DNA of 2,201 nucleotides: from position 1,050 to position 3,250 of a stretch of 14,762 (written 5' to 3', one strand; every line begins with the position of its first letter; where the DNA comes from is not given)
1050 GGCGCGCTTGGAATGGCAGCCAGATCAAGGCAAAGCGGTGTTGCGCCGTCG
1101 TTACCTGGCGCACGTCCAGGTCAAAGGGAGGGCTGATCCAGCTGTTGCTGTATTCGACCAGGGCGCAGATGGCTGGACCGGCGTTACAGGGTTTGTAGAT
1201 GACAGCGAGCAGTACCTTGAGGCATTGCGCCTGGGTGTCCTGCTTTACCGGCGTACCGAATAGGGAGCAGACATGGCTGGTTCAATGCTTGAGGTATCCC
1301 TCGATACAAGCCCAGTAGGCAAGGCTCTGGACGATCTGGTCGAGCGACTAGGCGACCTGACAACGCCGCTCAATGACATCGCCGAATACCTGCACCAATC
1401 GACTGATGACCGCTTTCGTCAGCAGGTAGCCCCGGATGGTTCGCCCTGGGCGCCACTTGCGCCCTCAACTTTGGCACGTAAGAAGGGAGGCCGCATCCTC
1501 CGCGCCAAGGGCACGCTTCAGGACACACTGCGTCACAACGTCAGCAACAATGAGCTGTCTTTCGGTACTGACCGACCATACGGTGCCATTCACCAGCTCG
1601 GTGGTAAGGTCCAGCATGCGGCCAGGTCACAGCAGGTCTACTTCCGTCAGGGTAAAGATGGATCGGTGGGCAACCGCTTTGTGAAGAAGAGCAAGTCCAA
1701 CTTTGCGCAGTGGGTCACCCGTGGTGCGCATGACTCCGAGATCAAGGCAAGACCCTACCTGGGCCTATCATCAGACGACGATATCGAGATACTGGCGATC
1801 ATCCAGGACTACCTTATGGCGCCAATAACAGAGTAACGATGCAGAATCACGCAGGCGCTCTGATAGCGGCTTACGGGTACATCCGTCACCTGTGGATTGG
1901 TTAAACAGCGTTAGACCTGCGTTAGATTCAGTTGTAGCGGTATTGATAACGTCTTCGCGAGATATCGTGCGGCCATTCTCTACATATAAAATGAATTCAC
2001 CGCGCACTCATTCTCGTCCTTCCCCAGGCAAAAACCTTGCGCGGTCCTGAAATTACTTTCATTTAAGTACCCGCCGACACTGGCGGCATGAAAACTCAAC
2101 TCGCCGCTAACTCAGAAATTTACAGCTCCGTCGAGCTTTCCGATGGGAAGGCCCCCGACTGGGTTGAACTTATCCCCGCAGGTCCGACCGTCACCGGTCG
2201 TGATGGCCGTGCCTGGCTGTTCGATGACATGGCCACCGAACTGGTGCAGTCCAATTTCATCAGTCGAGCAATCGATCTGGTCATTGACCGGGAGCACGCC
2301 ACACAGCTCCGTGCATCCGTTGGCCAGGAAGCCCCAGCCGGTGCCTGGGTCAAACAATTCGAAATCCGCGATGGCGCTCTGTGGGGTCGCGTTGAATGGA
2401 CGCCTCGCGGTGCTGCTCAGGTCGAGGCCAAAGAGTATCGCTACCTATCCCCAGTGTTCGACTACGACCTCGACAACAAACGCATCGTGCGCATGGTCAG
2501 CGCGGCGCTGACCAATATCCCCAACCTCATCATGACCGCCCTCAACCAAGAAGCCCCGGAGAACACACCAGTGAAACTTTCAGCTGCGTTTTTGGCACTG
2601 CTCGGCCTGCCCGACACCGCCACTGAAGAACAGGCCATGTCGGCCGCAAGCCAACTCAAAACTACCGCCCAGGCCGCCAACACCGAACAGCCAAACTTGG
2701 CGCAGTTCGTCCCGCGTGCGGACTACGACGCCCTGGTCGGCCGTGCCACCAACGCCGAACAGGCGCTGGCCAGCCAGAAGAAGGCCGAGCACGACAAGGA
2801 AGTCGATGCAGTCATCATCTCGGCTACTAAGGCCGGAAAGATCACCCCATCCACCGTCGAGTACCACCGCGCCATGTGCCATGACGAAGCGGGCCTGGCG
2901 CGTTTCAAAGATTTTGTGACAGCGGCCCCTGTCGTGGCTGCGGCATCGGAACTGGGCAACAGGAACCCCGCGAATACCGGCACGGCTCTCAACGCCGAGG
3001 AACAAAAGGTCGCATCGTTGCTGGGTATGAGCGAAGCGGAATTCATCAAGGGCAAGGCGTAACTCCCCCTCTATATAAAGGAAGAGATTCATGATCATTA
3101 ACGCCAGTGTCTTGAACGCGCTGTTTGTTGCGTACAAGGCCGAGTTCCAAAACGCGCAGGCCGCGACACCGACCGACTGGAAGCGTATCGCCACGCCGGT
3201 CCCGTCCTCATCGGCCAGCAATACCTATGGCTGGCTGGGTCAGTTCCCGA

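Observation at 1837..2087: Only large intergenic gap: repeat-rich candidate regulatory region upstream of the protease gene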

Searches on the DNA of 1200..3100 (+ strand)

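Call 7: search_rna_families(source=window, start=1500, end=2400, threshold=evalue, max_evalue=10)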
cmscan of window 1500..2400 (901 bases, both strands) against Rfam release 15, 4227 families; matches with E-value up to 10: 3.
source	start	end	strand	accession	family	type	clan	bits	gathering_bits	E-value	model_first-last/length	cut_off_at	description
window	1968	2005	-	RF01652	ceN70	Gene; snRNA; snoRNA; CD-box;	-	15.6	65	3.1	1-71/71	no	Caenorhabditis snoRNA ceN70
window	2149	2174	+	RF01108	BMV3_UPD-PK1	Cis-reg;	-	15.2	38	5.4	1-26/26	no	Pseudoknot of upstream pseudoknot domain (UPD) of the 3'UTR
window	1826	1875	-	RF01232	snoR442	Gene; snRNA; snoRNA; CD-box;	-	13.7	50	8.7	1-46/46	no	Small nucleolar RNA R442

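Call 8: search_dna_similar(query=window:1200-3100:+, collection=phages, mode=distant, max_rows=30)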
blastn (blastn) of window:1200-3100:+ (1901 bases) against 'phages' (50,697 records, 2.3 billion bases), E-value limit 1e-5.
Records with a match: 8; places in all: 8; records where one place covers at least 80% of the query: 1.
Best place of each record, by identity: 80-90% 1; 60-80% 7.
By first word of the organism name: Pseudomonas 6; Bacteriophage 2.
By host as written in the record: - 4; Pseudomonas aeruginosa 3; Pseudomonas aeruginosa 37 1.
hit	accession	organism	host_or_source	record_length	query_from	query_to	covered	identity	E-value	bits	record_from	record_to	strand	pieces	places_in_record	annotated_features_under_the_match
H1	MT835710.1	Bacteriophage sp.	human fecal samples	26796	2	1741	84%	80.2%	0e+0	1442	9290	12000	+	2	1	record has no annotation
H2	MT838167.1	Bacteriophage sp.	human fecal samples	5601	1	1718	77%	77.8%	0e+0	1166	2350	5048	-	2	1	record has no annotation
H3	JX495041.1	Pseudomonas phage JD18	-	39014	362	445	4%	77.6%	2e-6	62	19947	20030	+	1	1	phage virion morphogenesis protein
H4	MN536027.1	Pseudomonas phage vB_Pae-SS2019XII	Pseudomonas aeruginosa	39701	362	445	4%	77.6%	2e-6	62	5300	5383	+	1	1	virion morphogenesis/head component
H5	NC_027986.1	Pseudomonas phage JD18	-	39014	362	445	4%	77.6%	2e-6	62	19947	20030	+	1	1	tail completion or Neck1 protein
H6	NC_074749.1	Pseudomonas phage vB_Pae-SS2019XII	Pseudomonas aeruginosa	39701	362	445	4%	77.6%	2e-6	62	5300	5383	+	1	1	virion morphogenesis/head component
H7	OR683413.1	Pseudomonas phage Rashabar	Pseudomonas aeruginosa 37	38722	362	445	4%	77.6%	2e-6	62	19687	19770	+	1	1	head morphogenesis protein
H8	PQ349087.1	Pseudomonas phage vB_PaeS_AV002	Pseudomonas aeruginosa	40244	362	445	4%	77.6%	2e-6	62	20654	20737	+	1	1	virion morphogenesis/head protein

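Call 10: get_annotated_region(hit=H1, flank=3000)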
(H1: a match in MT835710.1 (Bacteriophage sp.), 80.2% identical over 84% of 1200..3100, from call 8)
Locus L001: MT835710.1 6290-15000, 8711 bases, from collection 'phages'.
description: UNVERIFIED: Bacteriophage sp. clone scaffold_499 genomic sequence.
organism: Bacteriophage sp. (NCBI taxid 38018)
taxonomy: Viruses
host: -; source: human fecal samples; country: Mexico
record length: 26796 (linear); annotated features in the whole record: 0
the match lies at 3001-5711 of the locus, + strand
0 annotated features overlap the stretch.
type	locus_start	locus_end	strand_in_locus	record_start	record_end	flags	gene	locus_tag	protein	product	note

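Call 11: get_annotated_region(hit=H2, flank=3000)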
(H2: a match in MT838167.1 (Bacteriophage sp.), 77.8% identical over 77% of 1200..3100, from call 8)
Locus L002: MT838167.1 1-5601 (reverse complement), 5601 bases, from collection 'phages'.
description: UNVERIFIED: Bacteriophage sp. clone scaffold_6874 genomic sequence.
organism: Bacteriophage sp. (NCBI taxid 38018)
taxonomy: Viruses
host: -; source: human fecal samples; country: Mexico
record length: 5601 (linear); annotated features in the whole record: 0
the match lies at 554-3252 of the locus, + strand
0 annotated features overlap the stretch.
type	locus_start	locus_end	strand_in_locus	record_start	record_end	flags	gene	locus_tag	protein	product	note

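Call 35: get_annotated_region(hit=H5, flank=2500)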
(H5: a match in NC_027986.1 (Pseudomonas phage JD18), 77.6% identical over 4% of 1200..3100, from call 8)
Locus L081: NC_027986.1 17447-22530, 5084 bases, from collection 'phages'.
description: Pseudomonas phage JBD18, complete genome.
organism: Pseudomonas phage JD18 (NCBI taxid 1225791)
taxonomy: Viruses; Duplodnaviria; Heunggongvirae; Uroviricota; Caudoviricetes; Beetrevirus; Beetrevirus JD18
host: -; source: -; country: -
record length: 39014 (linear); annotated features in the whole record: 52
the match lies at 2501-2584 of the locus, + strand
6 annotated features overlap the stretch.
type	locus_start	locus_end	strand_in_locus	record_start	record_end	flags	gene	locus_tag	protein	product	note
CDS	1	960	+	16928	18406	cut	-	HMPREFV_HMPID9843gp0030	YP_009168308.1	portal protein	-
CDS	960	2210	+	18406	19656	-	-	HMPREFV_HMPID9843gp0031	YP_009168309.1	minor head protein and DNA pilot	-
CDS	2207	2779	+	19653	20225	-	-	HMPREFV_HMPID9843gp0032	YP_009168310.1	tail completion or Neck1 protein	-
CDS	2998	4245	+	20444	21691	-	-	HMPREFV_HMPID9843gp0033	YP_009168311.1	head maturation protease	-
CDS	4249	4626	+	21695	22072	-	-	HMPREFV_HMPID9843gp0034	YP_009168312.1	head scaffolding protein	-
CDS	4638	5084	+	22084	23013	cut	-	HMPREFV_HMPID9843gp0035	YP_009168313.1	major head protein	-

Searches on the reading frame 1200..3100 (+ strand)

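Call 47: search_protein_families(library=pfam, proteins=[L001:3831-4784:+], max_evalue=0.01)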
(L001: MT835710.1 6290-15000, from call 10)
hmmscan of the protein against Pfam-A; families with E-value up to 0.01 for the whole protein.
L001:3831-4784:+ (317 aa): 2 families
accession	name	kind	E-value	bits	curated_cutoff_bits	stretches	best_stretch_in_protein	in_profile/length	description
PF18735.6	HEPN_RiboL-PSP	-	1.4e-05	25.5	28.4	1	151-306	22-189/191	RiboL-PSP-HEPN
PF18870.6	HEPN_RES_NTD1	-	0.0002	22.2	27.4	1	40-127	26-110/131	HEPN/RES N-terminal domain 1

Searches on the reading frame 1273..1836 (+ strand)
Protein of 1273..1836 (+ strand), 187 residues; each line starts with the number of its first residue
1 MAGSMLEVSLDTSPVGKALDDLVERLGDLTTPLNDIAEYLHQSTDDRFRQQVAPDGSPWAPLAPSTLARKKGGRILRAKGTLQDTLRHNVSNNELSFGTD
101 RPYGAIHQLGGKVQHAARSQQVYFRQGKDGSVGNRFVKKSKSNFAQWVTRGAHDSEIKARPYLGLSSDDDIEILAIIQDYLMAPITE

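Call 3: search_protein_families(library=pfam, proteins=[window:1273-1836:+], max_evalue=0.01)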
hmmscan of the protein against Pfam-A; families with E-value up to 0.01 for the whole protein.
window:1273-1836:+ (187 aa): 1 family
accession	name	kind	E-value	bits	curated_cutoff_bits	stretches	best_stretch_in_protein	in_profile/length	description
PF05069.18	Phage_tail_S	-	1.1e-32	113.4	24.3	1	11-181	2-147/148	Phage virion morphogenesis family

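Call 4: search_protein_families(library=phrogs, proteins=[window:1273-1836:+], max_evalue=0.01)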
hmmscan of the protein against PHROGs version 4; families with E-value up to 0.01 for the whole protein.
window:1273-1836:+ (187 aa): 2 families
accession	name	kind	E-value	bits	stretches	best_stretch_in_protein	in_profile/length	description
phrog_26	-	connector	1.9e-41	143.5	1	1-182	73-227/321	tail completion or Neck1 protein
phrog_222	-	connector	4.3e-05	24.3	1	18-96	195-267/276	tail completion or Neck1 protein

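Call 17: find_related_loci(query=window:1273-1836:+, collection=viral_contigs, flank=6000)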
Query window:1273-1836:+ (187 aa) in viral_contigs; peptide patterns used: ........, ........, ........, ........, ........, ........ (x = any residue, [..] = any of these).
87 stretches matched a pattern; 77 encode a relative of the query (tblastn E <= 1e-3); 77 distinct loci.
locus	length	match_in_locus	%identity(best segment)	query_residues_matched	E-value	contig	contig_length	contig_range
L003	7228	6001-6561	97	1-187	3e-121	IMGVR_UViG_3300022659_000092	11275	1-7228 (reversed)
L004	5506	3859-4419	96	1-187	2e-121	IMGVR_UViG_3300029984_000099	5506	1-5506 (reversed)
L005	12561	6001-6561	96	1-187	3e-121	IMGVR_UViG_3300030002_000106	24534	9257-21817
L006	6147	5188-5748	97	1-187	3e-121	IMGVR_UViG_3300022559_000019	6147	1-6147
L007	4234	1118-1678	96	1-187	9e-123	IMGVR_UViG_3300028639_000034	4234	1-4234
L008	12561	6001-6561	97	1-187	6e-121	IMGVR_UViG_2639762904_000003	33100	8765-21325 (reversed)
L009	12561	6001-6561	96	1-187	9e-121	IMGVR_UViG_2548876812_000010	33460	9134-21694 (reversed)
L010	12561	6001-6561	96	1-187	8e-120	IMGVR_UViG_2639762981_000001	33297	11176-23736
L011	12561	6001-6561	95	1-187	1e-119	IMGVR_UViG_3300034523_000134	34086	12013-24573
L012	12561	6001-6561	92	1-187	6e-117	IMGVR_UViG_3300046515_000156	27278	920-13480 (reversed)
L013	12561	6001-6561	90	1-187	4e-115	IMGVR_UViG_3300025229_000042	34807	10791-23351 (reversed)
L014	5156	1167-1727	90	1-187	3e-115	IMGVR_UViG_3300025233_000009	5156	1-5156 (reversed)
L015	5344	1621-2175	90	1-185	2e-114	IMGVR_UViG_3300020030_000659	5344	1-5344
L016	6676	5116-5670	89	1-185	5e-114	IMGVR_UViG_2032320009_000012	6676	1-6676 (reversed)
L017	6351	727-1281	89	1-185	5e-114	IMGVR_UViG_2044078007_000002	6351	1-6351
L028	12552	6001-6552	74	1-185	9e-92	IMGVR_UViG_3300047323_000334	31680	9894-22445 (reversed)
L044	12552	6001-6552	80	1-184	1e-102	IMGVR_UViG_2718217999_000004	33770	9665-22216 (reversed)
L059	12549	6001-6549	51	1-182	6e-50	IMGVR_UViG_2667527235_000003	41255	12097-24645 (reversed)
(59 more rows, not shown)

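Call 47: search_protein_families(library=pfam, proteins=[L013:6768-7550:+, L044:6726-7784:+, L059:6993-7724:+, L028:6653-7270:+], max_evalue=0.01)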
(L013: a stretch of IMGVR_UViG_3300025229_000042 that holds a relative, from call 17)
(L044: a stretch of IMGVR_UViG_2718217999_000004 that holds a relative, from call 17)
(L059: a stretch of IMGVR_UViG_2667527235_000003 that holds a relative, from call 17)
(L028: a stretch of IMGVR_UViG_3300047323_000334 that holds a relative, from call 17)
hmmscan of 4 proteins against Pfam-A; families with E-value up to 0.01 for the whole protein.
L013:6768-7550:+ (260 aa): 1 family
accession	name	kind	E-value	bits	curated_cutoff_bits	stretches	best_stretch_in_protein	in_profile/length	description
PF05014.21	Nuc_deoxyrib_tr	-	1.2e-05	25.8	28.8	1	39-95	46-103/117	Nucleoside 2-deoxyribosyltransferase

L044:6726-7784:+ (352 aa): 1 family
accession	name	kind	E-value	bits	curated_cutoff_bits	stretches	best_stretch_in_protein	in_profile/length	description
PF13271.11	DUF4062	-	1.7e-29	102.2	24.7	1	6-87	1-82/82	Domain of unknown function (DUF4062)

L059:6993-7724:+ (243 aa): 1 family
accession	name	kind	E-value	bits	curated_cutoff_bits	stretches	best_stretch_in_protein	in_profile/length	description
PF02498.22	Bro-N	-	7.3e-07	30.1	25.6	1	13-103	4-93/96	BRO family, N-terminal domain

L028:6653-7270:+ (205 aa): 0 families

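Call 54: search_dna_similar(query=window:1273-1833:+, collection=phages, mode=protein, max_rows=60, rows=spread, max_evalue=0.00001)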
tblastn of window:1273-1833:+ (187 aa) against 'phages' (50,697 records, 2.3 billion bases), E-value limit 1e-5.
Records with a match: 97; places in all: 97; records where one place covers at least 80% of the query: 72.
Best place of each record, by identity: 90-95% 1; 80-90% 1; <60% 95.
By first word of the organism name: Pseudomonas 50; Bacteriophage 12; Rhodobacter 3; Stenotrophomonas 2; Rhizobium 2; Pseudoalteromonas 2; Rhodovulum 2; Shewanella 2; Staphylococcus 2; Faecalibacterium 2; and 15 more.
By host as written in the record: Pseudomonas aeruginosa 33; - 13; Helicobacter pullorum 3; Pseudomonas aeruginosa PAO1 (ATCC 15692) 2; Pseudomonas aeruginosa ST773 (NDM-1-producing) 2; Rhodobacter capsulatus SB1003 2; Rhizobium radiobacter P007 2; Pseudoalteromonas sp. str. H100 2; and 32 more.
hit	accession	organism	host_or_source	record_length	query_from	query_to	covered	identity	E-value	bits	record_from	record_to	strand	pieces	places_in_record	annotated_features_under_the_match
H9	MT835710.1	Bacteriophage sp.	human fecal samples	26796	1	187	100%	92.5%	4e-114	361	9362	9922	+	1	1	record has no annotation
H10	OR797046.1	Stenotrophomonas phage vB_SmaS_Bhz63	Stenotrophomonas maltophilia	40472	1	187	100%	46.4%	2e-43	159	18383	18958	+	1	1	tail completion or Neck1 protein | putative head morphogenesis protein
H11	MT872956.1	Stenotrophomonas phage phiSHP3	Stenotrophomonas maltophilia c31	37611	1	187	100%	44.8%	1e-41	154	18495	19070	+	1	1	hypothetical protein (x2)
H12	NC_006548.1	Pseudomonas phage B3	Pseudomonas aeruginosa PAO1 (ATCC 15692)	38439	1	187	100%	44.6%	1e-38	145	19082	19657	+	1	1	tail completion or Neck1 protein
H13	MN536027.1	Pseudomonas phage vB_Pae-SS2019XII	Pseudomonas aeruginosa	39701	1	181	97%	42.9%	3e-37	141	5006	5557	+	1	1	virion morphogenesis/head component | virion morphogenesis compnent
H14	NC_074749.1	Pseudomonas phage vB_Pae-SS2019XII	Pseudomonas aeruginosa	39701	1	181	97%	42.9%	3e-37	141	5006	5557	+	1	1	virion morphogenesis/head component | virion morphogenesis compnent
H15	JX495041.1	Pseudomonas phage JD18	-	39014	1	181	97%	42.9%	1e-36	139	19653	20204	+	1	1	phage virion morphogenesis protein | phage Mu protein F-like protein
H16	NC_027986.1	Pseudomonas phage JD18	-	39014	1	181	97%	42.9%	1e-36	139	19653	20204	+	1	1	tail completion or Neck1 protein | minor head protein and DNA pilot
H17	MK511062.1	Pseudomonas phage vB_Pae_CF127b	Pseudomonas aeruginosa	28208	1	174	93%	44.6%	9e-37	140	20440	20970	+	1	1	virion morphogenesis/head protein | virion morphogenesis protein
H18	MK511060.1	Pseudomonas phage vB_Pae_CF118c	Pseudomonas aeruginosa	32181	1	174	93%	44.6%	9e-37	140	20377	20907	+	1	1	virion morphogenesis/head protein | virion morphogenesis protein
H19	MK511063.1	Pseudomonas phage vB_Pae_CF177a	Pseudomonas aeruginosa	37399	1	174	93%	44.6%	9e-37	140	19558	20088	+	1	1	virion morphogenesis/head protein | virion morphogenesis protein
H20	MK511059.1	Pseudomonas phage vB_Pae_CF78a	Pseudomonas aeruginosa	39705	1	174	93%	44.6%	9e-37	140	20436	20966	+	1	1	virion morphogenesis/head protein | virion morphogenesis protein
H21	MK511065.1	Pseudomonas phage vB_Pae_BR141c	Pseudomonas aeruginosa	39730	1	174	93%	44.6%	9e-37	140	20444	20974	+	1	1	virion morphogenesis/head protein | virion morphogenesis protein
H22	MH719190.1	Pseudomonas phage H71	Pseudomonas aeruginosa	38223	1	181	97%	42.4%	1e-38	145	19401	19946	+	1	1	virion morphogenesis protein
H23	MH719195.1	Pseudomonas phage Ps59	Pseudomonas aeruginosa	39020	1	181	97%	42.4%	1e-38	145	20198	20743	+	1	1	virion morphogenesis protein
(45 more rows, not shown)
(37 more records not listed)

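Call 55: find_related_loci(query=window:1273-1836:+, collection=genome_contigs, flank=10000)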
Query window:1273-1836:+ (187 aa) in genome_contigs; peptide patterns used: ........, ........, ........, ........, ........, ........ (x = any residue, [..] = any of these).
198 stretches matched a pattern; 13 encode a relative of the query (tblastn E <= 1e-3); 13 distinct loci.
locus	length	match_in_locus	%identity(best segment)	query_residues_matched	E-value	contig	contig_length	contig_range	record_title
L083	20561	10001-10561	96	1-187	1e-121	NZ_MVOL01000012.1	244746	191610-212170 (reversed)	Pseudomonas sp. MF4836 contig012, whole genome shotgun sequence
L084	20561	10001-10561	87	1-187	1e-112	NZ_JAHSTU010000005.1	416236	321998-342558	Pseudomonas azerbaijanoccidentalis strain SWRI74 5, whole genome shotgun sequence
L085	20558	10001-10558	83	1-186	3e-106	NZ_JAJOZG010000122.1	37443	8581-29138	Pseudomonas petroselini strain MAFF 311094 311094_contig_122, whole genome shotgun sequence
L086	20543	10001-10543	82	1-181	4e-104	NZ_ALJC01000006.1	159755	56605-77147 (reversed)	Pseudomonas psychrophila HA-4 contig000006, whole genome shotgun sequence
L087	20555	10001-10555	81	1-185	3e-102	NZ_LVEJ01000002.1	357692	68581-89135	Pseudomonas fluorescens strain HKI0770 contig2, whole genome shotgun sequence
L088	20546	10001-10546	78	1-182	4e-100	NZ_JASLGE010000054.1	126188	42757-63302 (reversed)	MAG: Pseudomonas sp. isolate SHSU.bins.40 k141_13403839, whole genome shotgun sequence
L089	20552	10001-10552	72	1-185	1e-87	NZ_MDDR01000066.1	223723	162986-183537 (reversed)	Pseudomonas costantinii strain LMG 22119 620_2, whole genome shotgun sequence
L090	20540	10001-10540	68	1-181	3e-85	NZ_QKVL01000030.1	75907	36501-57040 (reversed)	Pseudomonas huaxiensis strain WCHPs060044 30, whole genome shotgun sequence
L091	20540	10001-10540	66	1-181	1e-83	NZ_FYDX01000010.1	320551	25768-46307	Pseudomonas sp. Irchel 3E13 isolate Pseudomonas sp. Irchel 3E13, whole genome shotgun sequence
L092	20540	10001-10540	70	1-181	3e-83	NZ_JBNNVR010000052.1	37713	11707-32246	Pseudomonas sp. NPDC089554 NPDC089554_189_H3.ctg-0052, whole genome shotgun sequence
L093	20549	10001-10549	51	1-182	1e-49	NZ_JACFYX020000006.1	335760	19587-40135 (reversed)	Pseudomonas chaetocerotis strain 536 6, whole genome shotgun sequence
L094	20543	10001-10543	45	1-181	5e-46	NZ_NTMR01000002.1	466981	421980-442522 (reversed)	Pseudomonas abyssi strain MT5 contig2, whole genome shotgun sequence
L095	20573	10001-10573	42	1-185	5e-39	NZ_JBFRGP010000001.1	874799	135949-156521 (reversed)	Dyella sp. 2RAB6 SCAFFOLD_0, whole genome shotgun sequence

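Call 58: search_protein_families(library=pfam, proteins=[L083:44-532:+, L083:575-880:+, L083:877-1293:+, L083:1290-1727:+, L083:1724-2260:+, L083:2370-2711:+, L083:2708-3001:+, L083:3003-3641:+, L083:3632-4282:+, L083:4391-4795:+], max_evalue=0.01)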
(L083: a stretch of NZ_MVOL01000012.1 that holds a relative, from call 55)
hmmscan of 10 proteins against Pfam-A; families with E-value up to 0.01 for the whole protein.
L083:44-532:+ (162 aa): 1 family
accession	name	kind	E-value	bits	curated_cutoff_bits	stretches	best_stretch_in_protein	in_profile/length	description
PF23771.1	DUF7168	-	6.7e-20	71.6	25.5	1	3-121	17-138/140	Domain of unknown function (DUF7168)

L083:575-880:+ (101 aa): 0 families

L083:877-1293:+ (138 aa): 1 family
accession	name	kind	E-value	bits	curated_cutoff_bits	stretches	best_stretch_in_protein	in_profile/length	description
PF06252.17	GemA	-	2.5e-29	103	27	1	20-132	1-119/119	Bacteriophage Mu, GemA protein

L083:1290-1727:+ (145 aa): 1 family
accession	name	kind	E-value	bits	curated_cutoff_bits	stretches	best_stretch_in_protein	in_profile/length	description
PF08765.17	Mor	-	1.2e-19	70.7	24.9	1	29-132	1-102/107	Mor transcription activator family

L083:1724-2260:+ (178 aa): 0 families

L083:2370-2711:+ (113 aa): 1 family
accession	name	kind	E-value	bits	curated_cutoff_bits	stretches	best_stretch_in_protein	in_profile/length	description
PF18844.6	baeRF_family2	-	0.0036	17.8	26.9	1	14-71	70-123/149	Bacterial archaeo-eukaryotic release factor family 2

L083:2708-3001:+ (97 aa): 1 family
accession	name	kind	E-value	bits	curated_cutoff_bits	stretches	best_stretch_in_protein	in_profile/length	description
PF13272.11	Holin_2-3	-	2.4e-22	79.6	27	1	15-69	1-55/106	Putative 2/3 transmembrane domain holin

L083:3003-3641:+ (212 aa): 1 family
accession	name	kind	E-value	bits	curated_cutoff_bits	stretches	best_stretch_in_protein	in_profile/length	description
PF01464.25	SLT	-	3.1e-14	53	21.3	1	46-162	4-113/117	Transglycosylase SLT domain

L083:3632-4282:+ (216 aa): 0 families

L083:4391-4795:+ (134 aa): 0 families

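Call 64: find_related_loci(query=L083:1290-1727:+, collection=viral_contigs, flank=10000)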
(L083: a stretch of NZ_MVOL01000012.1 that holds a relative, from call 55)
Query L083:1290-1727:+ (145 aa) in viral_contigs; peptide patterns used: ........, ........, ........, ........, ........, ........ (x = any residue, [..] = any of these).
65 stretches matched a pattern; 57 encode a relative of the query (tblastn E <= 1e-3); 57 distinct loci.
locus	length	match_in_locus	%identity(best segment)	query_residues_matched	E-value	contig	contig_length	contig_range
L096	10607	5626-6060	97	1-145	6e-94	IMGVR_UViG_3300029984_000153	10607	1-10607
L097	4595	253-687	97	1-145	5e-94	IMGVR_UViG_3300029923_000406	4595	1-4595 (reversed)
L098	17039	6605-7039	97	1-145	6e-94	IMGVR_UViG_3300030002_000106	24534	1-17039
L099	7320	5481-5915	96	1-145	2e-93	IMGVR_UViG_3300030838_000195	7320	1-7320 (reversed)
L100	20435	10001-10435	95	1-145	3e-92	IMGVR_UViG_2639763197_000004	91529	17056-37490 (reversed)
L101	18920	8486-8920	94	1-145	7e-92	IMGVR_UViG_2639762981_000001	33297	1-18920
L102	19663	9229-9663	94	1-145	3e-91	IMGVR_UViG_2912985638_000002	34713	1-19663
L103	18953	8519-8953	94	1-145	1e-90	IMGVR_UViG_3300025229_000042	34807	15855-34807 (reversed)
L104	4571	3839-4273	94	1-145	8e-91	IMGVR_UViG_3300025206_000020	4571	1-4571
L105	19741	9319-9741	98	1-141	7e-91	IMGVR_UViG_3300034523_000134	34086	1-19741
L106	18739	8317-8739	96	1-141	1e-90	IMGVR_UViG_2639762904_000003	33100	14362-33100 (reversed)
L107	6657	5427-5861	92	1-145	4e-90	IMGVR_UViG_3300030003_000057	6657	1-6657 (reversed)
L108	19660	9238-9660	96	1-141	4e-90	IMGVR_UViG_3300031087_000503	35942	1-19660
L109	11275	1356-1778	94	1-141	2e-88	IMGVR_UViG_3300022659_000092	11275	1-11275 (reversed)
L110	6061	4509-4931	94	1-141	2e-88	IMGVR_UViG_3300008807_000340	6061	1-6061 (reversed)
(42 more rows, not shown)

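Call 69: search_protein_families(library=pfam, proteins=[L103:1-657:-, L103:899-1237:+, L103:1240-1680:+, L103:1613-3706:+], max_evalue=0.01)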
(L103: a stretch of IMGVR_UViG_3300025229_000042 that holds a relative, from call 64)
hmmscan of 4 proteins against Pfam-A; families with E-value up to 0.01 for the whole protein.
L103:1-657:- (218 aa): 4 families
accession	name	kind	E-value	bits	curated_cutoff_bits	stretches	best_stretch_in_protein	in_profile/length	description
PF00717.28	Peptidase_S24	-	6e-21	74.8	23.3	1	88-212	2-116/116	Peptidase S24-like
PF01381.28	HTH_3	-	4.5e-05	23.8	23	1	20-62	13-55/55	Helix-turn-helix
PF12844.13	HTH_19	-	0.0047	17.2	30.2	1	20-68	16-64/64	Helix-turn-helix domain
PF07022.19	Phage_CI_repr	-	0.0071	17.1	22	0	20-68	16-63/65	Bacteriophage CI repressor helix-turn-helix domain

L103:899-1237:+ (112 aa): 1 family
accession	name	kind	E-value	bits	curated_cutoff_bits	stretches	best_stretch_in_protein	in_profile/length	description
PF13693.12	HTH_35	-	8.3e-16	58.2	25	1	17-80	7-70/75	Winged helix-turn-helix DNA-binding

L103:1240-1680:+ (146 aa): 0 families

L103:1613-3706:+ (697 aa): 4 families
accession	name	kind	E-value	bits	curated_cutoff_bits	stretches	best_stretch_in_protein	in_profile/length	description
PF02316.22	HTH_Tnp_Mu_1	-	6e-16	59.4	23.3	1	29-146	2-128/134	Mu DNA-binding domain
PF09299.17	Mu-transpos_C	-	9.5e-14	51.6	21.7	1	502-560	2-60/61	Mu transposase, C-terminal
PF00665.32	rve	-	0.00012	22.7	32.6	1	311-383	27-102/102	Integrase core domain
PF13518.12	HTH_28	-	0.00033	21.1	25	1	173-199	24-50/52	Helix-turn-helix domain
